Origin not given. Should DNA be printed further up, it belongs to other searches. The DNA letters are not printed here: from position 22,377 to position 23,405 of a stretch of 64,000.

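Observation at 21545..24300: A 2.7-kb low-GC islet with an R-M pair and a convergent AbiGi-like gene sits between two core genes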

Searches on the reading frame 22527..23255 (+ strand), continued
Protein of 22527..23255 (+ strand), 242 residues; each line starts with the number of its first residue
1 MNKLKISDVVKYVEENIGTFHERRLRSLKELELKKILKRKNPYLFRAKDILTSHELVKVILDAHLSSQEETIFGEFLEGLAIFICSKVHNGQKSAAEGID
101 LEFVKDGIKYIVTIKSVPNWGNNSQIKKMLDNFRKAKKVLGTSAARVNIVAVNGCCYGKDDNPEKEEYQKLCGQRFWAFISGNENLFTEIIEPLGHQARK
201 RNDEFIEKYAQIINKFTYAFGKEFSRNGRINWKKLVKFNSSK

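Call 73: fold_search(model_id=the predicted structure, library=pdb)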
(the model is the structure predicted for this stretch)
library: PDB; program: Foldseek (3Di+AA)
matches with E <= 10: 752; with E <= 0.001: 3
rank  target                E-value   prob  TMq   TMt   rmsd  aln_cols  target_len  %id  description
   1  1wtd_B                1.3e-08  1.00  0.68  0.63   5.0       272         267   17  Crystal structure of type II restrcition endonuclease, EcoO109I DNA-free form (released 2004-12-14)
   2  1wtd_A                1.8e-08  1.00  0.69  0.64   4.6       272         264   16  Crystal structure of type II restrcition endonuclease, EcoO109I DNA-free form (released 2004-12-14)
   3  1wte_MODEL_1_A        2.1e-08  1.00  0.72  0.65   5.0       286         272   17  Crystal structure of type II restrcition endonuclease, EcoO109I complexed with cognate DNA (released 2004-12-14)
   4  8z4i_B                1.5e-02  0.99  0.31  0.21   5.8       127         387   17  crystal structure of Cdn1 in complex with cA3 (released 2026-02-04)
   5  9u49_A                2.5e-02  0.85  0.32  0.22  10.6       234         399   13  crystal structure of Cdn1 in complex with cA4 (released 2026-02-04)
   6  8z4i_A                3.1e-02  0.98  0.30  0.21   5.6       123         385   19  crystal structure of Cdn1 in complex with cA3 (released 2026-02-04)
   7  2p14                  3.1e-02  0.92  0.24  0.29  13.5       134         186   11  Crystal structure of small subunit (R.BspD6I2) of the heterodimeric restriction endonuclease R.BspD6I (released 2008-03-11)
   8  9dou_A                5.5e-02  0.80  0.27  0.10   8.2       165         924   13  Taeniopygia guttata R2 retrotransposon (R2Tg) initiating target-primed reverse transcription (released 2025-05-21)
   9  3fov                  6.9e-02  0.97  0.20  0.41   4.8        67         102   13  Crystal structure of protein RPA0323 of unknown function from Rhodopseudomonas palustris (released 2009-01-13)
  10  5t2t_B                7.3e-02  0.23  0.21  0.24  17.3       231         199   12  Crystal structure of Lymphocytic choriomeningitis mammarenavirus endonuclease bound to compound L742001 (released 2017-09-13)
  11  8gh6_A                1.3e-01  0.63  0.30  0.10   7.6       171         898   12  Bombyx mori R2 retrotransposon initiating target-primed reverse transcription (released 2023-04-05)
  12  3ebc_A                1.3e-01  0.12  0.16  0.16  24.1       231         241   12  Structure of N141A HincII with Cognate DNA (released 2008-12-23)
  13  5lhc_A                1.3e-01  0.30  0.26  0.12  21.0       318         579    9  The structure of D456A mutant of Nt.BspD6I nicking endonuclease at 0.24 nm resolution . (released 2017-08-16)
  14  6qnz_B                1.5e-01  0.57  0.24  0.12  16.5       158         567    9  Crystal structure of the site-specific DNA nickase N.BspD6I E418A Mutant (released 2020-03-04)
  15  7orl_A                1.7e-01  0.25  0.23  0.04  14.9       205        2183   16  La Crosse virus polymerase at transcription initiation stage (released 2022-02-16)
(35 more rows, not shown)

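Call 91: find_related_loci(query=A3, collection=viral_contigs, flank=5000)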
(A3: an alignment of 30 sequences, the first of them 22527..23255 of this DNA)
Query A3 (242 aa) in viral_contigs; peptide patterns used: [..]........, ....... (x = any residue, [..] = any of these).
59 stretches matched a pattern; 10 encode a relative of the query (tblastn E <= 1e-3); 10 distinct loci.
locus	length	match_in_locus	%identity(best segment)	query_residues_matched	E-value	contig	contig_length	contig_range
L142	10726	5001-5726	59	1-241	4e-96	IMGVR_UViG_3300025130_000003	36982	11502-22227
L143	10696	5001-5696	57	12-241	4e-91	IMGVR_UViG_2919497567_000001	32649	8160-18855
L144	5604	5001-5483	62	1-161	2e-67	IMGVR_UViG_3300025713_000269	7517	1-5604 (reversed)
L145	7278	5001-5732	44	8-240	4e-60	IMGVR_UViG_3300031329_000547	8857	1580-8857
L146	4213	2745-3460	61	1-242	1e-80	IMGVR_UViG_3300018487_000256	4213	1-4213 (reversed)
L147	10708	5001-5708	44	17-242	3e-55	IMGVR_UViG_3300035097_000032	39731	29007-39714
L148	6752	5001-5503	59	1-161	6e-51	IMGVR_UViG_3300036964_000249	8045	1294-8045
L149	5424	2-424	51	101-241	3e-43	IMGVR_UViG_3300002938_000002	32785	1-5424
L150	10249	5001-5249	59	1-83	2e-29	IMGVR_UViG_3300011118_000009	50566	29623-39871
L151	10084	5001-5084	68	26-53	5e-6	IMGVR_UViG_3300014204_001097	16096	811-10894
